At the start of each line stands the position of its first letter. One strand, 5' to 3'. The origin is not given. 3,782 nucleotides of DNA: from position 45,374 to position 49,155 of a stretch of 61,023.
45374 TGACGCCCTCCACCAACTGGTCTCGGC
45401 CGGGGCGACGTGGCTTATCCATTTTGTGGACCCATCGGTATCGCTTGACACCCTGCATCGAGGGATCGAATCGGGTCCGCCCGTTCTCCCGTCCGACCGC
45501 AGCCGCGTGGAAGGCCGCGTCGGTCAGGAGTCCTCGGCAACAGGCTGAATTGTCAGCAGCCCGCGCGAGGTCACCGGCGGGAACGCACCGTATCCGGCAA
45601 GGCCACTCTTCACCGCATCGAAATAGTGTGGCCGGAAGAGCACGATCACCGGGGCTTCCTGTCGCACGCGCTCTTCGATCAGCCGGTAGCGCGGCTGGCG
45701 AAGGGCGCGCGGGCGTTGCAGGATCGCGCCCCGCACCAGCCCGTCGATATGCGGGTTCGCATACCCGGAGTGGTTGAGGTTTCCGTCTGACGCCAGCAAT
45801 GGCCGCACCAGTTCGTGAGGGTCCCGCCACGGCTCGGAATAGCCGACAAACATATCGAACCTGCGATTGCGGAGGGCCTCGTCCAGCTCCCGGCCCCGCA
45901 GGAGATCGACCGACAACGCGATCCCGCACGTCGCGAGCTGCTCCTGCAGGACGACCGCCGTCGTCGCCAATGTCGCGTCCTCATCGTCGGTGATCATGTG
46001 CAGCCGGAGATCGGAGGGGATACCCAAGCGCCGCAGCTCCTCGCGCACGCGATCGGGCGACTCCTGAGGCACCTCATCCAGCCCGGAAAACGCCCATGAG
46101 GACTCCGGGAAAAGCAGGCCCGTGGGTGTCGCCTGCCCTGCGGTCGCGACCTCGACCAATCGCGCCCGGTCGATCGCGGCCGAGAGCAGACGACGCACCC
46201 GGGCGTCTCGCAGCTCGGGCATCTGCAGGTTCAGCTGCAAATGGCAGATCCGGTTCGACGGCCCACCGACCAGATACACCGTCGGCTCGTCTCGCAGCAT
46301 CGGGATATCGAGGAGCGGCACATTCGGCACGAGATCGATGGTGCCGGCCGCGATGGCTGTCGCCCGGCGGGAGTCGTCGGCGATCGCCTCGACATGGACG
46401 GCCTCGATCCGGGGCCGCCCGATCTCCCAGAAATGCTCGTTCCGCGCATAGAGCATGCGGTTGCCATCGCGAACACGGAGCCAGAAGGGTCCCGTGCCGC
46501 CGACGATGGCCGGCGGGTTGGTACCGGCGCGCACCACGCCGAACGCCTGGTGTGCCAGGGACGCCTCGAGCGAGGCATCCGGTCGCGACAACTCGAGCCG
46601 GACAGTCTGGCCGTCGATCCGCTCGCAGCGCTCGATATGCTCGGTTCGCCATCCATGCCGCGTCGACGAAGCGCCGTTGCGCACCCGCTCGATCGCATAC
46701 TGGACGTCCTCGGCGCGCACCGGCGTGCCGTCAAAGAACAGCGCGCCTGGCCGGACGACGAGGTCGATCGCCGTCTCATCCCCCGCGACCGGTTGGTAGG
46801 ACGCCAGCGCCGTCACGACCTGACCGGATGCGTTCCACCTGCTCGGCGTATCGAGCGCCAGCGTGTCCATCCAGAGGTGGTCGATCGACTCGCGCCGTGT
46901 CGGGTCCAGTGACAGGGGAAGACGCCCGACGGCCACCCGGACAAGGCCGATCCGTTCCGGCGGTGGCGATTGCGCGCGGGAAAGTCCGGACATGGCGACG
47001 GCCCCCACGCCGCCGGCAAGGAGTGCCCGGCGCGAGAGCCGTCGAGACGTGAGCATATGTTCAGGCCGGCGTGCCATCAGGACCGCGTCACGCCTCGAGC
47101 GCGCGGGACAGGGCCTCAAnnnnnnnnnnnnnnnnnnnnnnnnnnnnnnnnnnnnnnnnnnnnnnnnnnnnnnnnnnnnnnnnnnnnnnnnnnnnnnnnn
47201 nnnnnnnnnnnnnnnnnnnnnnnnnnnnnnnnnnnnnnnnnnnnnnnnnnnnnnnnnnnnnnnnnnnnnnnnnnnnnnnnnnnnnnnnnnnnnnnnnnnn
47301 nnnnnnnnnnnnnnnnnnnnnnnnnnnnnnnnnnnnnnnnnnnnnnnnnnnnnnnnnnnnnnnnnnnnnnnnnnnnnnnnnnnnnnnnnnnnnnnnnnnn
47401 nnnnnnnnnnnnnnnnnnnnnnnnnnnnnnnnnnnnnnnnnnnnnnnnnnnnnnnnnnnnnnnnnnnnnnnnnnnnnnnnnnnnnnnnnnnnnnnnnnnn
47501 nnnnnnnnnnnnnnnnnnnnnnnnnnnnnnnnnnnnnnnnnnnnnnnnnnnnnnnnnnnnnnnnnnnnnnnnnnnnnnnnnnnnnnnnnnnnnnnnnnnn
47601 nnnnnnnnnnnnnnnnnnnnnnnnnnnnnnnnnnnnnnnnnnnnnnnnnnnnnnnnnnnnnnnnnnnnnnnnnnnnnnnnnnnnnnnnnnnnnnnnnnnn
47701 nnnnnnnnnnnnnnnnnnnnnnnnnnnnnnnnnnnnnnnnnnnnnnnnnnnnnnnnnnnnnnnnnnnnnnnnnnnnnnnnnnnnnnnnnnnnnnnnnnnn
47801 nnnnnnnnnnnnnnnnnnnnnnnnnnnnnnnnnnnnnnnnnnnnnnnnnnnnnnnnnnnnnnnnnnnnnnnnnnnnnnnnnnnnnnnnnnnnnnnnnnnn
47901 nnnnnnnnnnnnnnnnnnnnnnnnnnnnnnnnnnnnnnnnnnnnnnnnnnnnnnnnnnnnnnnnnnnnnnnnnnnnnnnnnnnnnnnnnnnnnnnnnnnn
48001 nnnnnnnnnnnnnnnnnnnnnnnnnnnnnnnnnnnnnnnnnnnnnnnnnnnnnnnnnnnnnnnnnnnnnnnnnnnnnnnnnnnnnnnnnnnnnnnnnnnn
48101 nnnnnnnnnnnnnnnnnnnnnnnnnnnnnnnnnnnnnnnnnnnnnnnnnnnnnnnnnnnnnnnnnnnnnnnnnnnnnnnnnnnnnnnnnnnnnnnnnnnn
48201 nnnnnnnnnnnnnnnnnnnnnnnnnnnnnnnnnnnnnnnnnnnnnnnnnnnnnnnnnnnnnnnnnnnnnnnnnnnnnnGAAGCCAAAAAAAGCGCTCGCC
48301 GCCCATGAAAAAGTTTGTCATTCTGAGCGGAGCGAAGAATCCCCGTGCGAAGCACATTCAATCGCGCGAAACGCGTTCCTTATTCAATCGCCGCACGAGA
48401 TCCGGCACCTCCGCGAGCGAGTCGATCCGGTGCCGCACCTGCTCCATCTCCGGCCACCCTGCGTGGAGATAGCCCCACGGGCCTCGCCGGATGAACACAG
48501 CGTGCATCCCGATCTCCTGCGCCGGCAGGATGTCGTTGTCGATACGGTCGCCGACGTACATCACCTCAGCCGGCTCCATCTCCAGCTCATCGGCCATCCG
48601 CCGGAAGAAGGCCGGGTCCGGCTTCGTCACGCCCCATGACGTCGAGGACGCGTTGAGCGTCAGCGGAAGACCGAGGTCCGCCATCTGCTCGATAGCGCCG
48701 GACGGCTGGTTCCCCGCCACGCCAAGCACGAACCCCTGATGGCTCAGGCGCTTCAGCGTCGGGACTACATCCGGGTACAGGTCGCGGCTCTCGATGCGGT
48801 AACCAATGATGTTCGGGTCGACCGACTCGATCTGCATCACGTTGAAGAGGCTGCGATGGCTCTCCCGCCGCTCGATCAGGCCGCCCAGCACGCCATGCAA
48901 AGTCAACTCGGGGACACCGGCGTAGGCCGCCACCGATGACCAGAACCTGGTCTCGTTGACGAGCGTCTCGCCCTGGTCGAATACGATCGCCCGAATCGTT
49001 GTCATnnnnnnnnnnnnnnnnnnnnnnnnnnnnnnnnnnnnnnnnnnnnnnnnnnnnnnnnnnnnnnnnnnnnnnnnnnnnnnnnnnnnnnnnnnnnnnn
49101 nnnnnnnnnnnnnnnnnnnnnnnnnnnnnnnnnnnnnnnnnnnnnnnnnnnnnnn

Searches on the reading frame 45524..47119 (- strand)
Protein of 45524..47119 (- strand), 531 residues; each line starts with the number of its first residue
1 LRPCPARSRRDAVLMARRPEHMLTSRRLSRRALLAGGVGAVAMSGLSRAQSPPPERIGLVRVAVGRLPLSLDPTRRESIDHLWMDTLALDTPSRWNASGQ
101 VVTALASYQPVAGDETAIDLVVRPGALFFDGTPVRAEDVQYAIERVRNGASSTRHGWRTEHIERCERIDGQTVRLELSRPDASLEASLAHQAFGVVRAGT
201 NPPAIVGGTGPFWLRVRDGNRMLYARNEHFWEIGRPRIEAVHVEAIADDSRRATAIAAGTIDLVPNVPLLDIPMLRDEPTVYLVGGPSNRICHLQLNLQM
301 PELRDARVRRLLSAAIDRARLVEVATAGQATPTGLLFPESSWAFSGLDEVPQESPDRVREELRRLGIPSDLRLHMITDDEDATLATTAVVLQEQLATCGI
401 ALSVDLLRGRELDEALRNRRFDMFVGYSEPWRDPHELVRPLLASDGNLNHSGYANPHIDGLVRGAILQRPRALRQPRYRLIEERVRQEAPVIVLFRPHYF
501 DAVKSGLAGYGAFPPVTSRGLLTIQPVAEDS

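Call 6: search_protein_families(library=ncbifam, proteins=[window:45524-47119:-], max_evalue=0.00001)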
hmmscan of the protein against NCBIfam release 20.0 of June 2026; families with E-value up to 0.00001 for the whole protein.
window:45524-47119:- (531 aa): 8 families
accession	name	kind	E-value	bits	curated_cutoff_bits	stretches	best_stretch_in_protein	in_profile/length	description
NF011689.0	PRK15109.1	equivalog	3.7e-31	108.4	560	1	161-502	156-515/547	ABC transporter substrate-binding protein SapA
NF011942.0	PRK15413.1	equivalog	6.4e-26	91.1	594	1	103-514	73-500/512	glutathione ABC transporter substrate-binding protein GsiB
NF045468.1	Opp5A_nikA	equivalog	4.5e-25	88.1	600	1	98-464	54-426/488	nickel ABC transporter substrate-binding protein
TIGR02294.1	nickel_nikA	equivalog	4.2e-19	68.5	393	1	83-489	30-465/501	nickel ABC transporter substrate-binding protein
NF043070.1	DppA_dipep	equivalog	1.7e-13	50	1005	1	136-510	125-519/535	dipeptide ABC transporter periplasmic-binding protein DppA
TIGR04028.1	SBP_KPN_01854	hypoth_equivalog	7.1e-12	44.6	468.5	1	110-324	54-288/509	TIGR04028 family ABC transporter substrate-binding protein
NF045467.1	Opp4A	equivalog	1.8e-08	33.1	650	0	208-349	209-360/556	oligopeptide ABC transporter substrate-binding protein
NF047575.1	opine_bind_CntA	exception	1.3e-06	27.3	800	0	104-248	80-232/535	staphylopine-dependent metal ABC transporter substrate-binding lipoprotein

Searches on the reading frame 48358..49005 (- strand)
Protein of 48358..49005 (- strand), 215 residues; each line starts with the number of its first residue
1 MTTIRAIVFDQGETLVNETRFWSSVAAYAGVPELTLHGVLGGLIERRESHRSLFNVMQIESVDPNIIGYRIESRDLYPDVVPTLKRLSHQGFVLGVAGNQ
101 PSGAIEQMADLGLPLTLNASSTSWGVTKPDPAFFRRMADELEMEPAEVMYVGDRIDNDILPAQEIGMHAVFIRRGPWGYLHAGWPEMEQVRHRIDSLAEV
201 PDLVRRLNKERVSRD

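Call 6: search_protein_families(library=ncbifam, proteins=[window:48358-49005:-], max_evalue=0.00001)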
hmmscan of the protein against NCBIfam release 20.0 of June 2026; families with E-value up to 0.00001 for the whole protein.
window:48358-49005:- (215 aa): 17 families
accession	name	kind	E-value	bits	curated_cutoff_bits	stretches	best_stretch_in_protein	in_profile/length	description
TIGR02253.1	CTE7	subfamily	5.5e-20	72.1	169.75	1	69-200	88-220/221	TIGR02253 family HAD-type hydrolase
TIGR02252.1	DREG-2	subfamily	1.1e-14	54.7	155.2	1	75-170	105-202/203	HAD hydrolase, REG-2-like, family IA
TIGR01449.2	PGP_bact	equivalog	1e-12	48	180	1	75-203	85-212/213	phosphoglycolate phosphatase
NF009695.0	PRK13222.1-2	equivalog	3.4e-12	46.3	225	1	74-205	93-223/226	phosphoglycolate phosphatase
NF053830.1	RUBPPhHalo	equivalog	1.4e-10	41.2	330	1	71-204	99-234/234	ribulose-1,5-bisphosphate 5-phosphatase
TIGR01428.1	HAD_type_II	equivalog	2.2e-10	40.9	125.4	1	74-174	90-192/197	haloacid dehalogenase type II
TIGR01662.1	HAD-SF-IIIA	subfamily_domain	6.2e-10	39.3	44.6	1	72-174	22-140/141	HAD-IIIA family hydrolase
TIGR01549.1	HAD-SF-IA-v1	subfamily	8.4e-09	36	23.3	1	75-166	62-149/149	HAD-IA family hydrolase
TIGR02247.1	HAD-1A3-hyp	subfamily_domain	1.2e-08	35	125.4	1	72-172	91-195/211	epoxide hydrolase N-terminal domain-like phosphatase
TIGR01458.1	HAD-SF-IIA-hyp3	hypoth_equivalog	1.4e-08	34.4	175.95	1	124-179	175-230/257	TIGR01458 family HAD-type hydrolase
TIGR01668.1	YqeG_hyp_ppase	hypoth_equivalog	2.1e-08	33.9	89.1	1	71-174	39-137/170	YqeG family HAD IIIA-type phosphatase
NF009697.0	PRK13222.1-4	equivalog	5.9e-08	32.3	327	1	74-172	93-193/232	phosphoglycolate phosphatase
TIGR01460.1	HAD-SF-IIA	subfamily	3.2e-07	30.4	100.15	1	128-174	197-245/246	HAD-IIA family hydrolase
NF009694.0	PRK13222.1-1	equivalog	1.4e-06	27.9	415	1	74-173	110-211/252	phosphoglycolate phosphatase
NF006506.0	PRK08942.1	equivalog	2e-06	27.5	178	0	127-176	102-151/182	D-glycero-beta-D-manno-heptose 1,7-bisphosphate 7-phosphatase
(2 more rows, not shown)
